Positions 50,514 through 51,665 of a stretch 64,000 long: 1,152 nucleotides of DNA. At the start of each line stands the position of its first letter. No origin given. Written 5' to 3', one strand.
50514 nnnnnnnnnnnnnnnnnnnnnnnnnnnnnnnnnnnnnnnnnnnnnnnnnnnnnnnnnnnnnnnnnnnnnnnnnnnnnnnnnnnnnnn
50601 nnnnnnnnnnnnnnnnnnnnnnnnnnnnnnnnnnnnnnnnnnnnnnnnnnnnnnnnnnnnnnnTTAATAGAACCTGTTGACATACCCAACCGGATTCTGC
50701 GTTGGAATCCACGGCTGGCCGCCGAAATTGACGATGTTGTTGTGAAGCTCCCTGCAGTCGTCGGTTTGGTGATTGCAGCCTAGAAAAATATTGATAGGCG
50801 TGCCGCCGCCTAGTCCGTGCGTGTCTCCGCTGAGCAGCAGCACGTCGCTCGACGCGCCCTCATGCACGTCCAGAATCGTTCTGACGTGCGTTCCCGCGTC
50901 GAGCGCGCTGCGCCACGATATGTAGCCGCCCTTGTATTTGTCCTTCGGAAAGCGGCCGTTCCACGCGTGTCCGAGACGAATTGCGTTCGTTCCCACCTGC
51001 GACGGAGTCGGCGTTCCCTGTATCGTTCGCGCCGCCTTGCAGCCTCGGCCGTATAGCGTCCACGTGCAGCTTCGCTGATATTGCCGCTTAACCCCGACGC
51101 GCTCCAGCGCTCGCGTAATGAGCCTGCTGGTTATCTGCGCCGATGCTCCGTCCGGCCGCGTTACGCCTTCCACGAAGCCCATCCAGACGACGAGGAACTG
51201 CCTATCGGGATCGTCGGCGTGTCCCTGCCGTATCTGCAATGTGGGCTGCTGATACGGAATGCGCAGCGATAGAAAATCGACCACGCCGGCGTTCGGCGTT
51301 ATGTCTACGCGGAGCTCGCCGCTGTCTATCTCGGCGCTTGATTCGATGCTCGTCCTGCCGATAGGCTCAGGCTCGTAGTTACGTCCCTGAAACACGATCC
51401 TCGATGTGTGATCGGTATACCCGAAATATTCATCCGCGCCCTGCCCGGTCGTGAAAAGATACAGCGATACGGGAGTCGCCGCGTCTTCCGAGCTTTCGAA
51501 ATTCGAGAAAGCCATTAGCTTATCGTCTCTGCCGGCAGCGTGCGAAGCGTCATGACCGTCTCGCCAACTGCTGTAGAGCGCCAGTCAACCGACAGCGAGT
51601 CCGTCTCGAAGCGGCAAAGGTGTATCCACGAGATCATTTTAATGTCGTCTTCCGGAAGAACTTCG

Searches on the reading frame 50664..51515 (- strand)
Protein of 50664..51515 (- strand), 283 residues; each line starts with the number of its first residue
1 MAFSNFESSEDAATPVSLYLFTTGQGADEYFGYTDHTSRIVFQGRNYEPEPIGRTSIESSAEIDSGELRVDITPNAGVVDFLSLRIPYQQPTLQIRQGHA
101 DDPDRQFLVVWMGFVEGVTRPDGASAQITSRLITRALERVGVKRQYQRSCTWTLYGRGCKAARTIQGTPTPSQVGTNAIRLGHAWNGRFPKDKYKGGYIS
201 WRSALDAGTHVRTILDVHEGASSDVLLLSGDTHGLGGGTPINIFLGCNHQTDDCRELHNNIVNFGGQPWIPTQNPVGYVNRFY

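Call 48: search_protein_families(library=pfam, proteins=[window:50664-51515:-], max_evalue=0.001)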
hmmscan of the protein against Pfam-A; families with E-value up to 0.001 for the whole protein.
window:50664-51515:- (283 aa): 2 families
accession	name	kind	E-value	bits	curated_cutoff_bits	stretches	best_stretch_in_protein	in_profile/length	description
PF09931.15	Phage_phiJL001_Gp84_N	-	5e-12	46.7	26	1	14-161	14-159/160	Baseplate hub protein, N-terminal attachment domain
PF09356.15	Phage_BR0599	-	4.8e-10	40.1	22.9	1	194-273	3-79/80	Phage conserved hypothetical protein BR0599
